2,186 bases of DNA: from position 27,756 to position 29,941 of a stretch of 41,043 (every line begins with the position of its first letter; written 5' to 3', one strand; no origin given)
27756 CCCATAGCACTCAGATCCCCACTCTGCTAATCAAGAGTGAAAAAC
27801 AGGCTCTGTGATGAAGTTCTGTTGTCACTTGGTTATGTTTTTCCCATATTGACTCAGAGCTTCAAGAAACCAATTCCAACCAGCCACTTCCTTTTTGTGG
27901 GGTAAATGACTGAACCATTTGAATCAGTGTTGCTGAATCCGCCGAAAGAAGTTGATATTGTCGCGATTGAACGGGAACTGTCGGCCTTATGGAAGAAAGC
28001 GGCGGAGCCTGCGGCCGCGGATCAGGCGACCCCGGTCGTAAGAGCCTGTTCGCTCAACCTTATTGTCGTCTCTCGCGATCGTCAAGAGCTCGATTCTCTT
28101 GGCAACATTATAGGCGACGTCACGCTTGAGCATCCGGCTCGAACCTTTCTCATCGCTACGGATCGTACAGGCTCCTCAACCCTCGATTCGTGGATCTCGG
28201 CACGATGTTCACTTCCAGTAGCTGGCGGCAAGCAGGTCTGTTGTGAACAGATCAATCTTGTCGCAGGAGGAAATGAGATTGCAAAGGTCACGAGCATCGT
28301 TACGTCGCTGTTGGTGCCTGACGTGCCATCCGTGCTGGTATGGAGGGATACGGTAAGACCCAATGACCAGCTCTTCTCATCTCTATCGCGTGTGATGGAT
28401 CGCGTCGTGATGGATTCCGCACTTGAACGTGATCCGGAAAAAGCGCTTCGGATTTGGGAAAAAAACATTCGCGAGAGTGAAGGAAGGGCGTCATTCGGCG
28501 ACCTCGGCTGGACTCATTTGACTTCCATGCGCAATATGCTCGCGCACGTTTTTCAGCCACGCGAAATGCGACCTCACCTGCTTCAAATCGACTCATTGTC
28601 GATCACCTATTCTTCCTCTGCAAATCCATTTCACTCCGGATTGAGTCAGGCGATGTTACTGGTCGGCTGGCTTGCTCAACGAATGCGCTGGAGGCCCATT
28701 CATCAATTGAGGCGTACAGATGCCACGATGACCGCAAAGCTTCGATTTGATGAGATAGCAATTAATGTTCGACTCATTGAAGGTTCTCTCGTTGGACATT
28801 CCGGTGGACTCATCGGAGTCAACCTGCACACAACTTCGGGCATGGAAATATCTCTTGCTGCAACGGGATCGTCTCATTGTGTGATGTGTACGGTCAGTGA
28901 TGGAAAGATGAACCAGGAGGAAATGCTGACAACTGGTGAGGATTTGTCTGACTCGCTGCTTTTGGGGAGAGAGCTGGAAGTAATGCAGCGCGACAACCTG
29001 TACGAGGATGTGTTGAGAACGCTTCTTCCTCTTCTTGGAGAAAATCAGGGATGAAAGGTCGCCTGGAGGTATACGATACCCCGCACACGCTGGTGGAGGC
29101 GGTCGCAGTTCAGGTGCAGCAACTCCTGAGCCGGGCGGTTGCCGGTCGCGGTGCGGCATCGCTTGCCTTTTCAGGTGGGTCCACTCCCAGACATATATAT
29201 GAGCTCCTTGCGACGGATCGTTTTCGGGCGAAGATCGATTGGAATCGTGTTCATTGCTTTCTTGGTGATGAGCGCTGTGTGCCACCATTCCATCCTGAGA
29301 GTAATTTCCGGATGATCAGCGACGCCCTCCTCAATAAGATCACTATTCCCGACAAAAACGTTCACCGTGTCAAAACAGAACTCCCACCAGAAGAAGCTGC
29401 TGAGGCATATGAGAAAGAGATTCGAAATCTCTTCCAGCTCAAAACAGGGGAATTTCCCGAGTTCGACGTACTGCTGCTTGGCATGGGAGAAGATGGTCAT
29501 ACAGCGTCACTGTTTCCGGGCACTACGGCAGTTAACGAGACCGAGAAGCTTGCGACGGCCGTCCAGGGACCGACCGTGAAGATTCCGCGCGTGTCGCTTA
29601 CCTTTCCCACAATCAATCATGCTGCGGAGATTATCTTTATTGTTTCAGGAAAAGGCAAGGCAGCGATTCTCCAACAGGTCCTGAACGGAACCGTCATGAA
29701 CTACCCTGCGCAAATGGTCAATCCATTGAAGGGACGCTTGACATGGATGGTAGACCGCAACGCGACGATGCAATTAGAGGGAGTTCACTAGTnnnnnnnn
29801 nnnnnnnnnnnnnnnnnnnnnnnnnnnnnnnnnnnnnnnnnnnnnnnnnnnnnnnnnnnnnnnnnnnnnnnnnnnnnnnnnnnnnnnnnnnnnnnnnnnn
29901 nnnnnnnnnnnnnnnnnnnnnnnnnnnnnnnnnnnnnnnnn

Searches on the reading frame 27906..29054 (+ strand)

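Call 16: search_protein_families(library=pfam, proteins=[window:27906-29054:+], max_evalue=0.00001)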
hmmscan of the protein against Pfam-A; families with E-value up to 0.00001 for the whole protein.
window:27906-29054:+ (382 aa): 2 families
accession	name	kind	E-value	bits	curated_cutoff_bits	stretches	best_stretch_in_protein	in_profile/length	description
PF10128.15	OpcA_G6PD_assem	-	1.8e-23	83.2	27.9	1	72-182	4-114/118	Glucose-6-phosphate dehydrogenase subunit N-terminal domain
PF20171.3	OpcA_G6PD_C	-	2.7e-18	67.1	27.7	1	198-370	4-135/135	Glucose-6-phosphate dehydrogenase subunit C-terminal domain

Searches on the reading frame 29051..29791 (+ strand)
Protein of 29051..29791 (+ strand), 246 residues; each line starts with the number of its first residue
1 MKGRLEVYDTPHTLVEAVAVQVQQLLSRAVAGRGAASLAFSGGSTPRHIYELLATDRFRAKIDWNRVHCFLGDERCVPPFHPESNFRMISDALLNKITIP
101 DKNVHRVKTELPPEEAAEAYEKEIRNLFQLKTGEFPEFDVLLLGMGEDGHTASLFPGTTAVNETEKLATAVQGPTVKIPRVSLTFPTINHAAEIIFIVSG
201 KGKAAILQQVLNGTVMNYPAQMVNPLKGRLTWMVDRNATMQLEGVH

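Call 16: search_protein_families(library=pfam, proteins=[window:29051-29791:+], max_evalue=0.00001)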
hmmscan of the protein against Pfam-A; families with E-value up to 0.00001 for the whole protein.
window:29051-29791:+ (246 aa): 1 family
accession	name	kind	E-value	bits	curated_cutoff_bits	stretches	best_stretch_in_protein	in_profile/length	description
PF01182.26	Glucosamine_iso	-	3.7e-76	256.4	27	1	10-232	2-225/225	Glucosamine-6-phosphate isomerases/6-phosphogluconolactonase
